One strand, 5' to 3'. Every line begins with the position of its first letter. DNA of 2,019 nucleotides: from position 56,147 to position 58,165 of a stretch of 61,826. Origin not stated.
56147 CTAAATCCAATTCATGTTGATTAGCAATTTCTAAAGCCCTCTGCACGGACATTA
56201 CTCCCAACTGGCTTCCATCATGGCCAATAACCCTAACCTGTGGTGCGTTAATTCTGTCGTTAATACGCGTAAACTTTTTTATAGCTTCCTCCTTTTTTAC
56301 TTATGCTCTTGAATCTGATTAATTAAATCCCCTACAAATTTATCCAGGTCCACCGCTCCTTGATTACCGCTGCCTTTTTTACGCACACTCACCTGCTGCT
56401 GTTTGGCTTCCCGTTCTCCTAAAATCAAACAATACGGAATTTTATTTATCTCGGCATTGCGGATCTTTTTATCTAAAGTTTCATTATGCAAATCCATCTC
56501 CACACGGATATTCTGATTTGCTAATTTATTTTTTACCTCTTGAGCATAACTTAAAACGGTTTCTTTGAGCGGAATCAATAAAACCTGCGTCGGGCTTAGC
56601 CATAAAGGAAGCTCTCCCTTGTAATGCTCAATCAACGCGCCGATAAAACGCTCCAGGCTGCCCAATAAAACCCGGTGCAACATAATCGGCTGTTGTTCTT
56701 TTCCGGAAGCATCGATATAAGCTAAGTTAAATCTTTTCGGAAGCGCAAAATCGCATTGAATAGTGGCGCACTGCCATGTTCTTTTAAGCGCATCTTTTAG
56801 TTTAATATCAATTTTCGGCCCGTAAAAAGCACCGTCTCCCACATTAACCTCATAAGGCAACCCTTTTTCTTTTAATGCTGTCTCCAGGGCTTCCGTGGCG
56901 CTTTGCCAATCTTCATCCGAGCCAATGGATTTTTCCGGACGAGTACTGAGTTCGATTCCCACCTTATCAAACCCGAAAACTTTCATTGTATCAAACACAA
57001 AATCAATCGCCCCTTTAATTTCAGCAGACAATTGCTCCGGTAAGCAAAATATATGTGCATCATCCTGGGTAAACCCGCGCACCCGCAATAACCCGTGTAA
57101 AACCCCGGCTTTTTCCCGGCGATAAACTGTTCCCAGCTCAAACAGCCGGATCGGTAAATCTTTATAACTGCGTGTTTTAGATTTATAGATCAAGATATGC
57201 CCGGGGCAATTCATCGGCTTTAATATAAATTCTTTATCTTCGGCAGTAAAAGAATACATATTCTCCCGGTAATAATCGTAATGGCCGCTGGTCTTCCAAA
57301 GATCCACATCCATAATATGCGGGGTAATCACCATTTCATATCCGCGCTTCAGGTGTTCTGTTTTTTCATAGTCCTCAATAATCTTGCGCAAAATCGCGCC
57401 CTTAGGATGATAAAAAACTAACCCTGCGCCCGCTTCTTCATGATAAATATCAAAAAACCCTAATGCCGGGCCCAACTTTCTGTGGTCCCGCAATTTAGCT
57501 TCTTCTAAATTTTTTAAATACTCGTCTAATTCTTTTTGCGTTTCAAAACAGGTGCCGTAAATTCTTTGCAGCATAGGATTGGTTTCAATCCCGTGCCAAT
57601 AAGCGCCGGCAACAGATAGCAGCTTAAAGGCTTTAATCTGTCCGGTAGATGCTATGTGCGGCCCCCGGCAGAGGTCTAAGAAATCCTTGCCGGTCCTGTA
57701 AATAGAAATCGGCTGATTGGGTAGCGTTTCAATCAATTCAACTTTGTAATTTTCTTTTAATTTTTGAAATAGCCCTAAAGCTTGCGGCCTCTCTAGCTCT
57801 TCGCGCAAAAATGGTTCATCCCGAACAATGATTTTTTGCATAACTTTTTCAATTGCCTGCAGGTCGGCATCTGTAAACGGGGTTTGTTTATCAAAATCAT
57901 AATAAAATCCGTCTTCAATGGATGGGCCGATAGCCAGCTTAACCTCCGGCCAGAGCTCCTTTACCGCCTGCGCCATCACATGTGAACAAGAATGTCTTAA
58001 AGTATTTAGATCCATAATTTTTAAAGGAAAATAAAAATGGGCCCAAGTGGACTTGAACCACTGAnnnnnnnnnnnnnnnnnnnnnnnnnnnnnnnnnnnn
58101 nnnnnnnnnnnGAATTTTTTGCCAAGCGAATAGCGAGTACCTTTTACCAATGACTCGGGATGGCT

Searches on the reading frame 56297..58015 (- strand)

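Call 90: search_protein_families(library=pfam, proteins=[window:56297-58015:-], max_evalue=0.00001)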
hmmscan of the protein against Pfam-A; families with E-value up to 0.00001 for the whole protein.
window:56297-58015:- (572 aa): 3 families
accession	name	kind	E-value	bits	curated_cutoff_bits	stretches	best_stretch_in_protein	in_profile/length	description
PF00587.30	tRNA-synt_2b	-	8.3e-46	156.7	29.3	1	256-465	3-179/179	tRNA synthetase class II core domain (G, H, P, S and T)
PF03129.25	HGTP_anticodon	-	5e-23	81.5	21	1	477-564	1-91/94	Anticodon binding domain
PF07973.19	tRNA_SAD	-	2.5e-14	53.4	24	1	103-153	1-44/44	Threonyl and Alanyl tRNA synthetase second additional domain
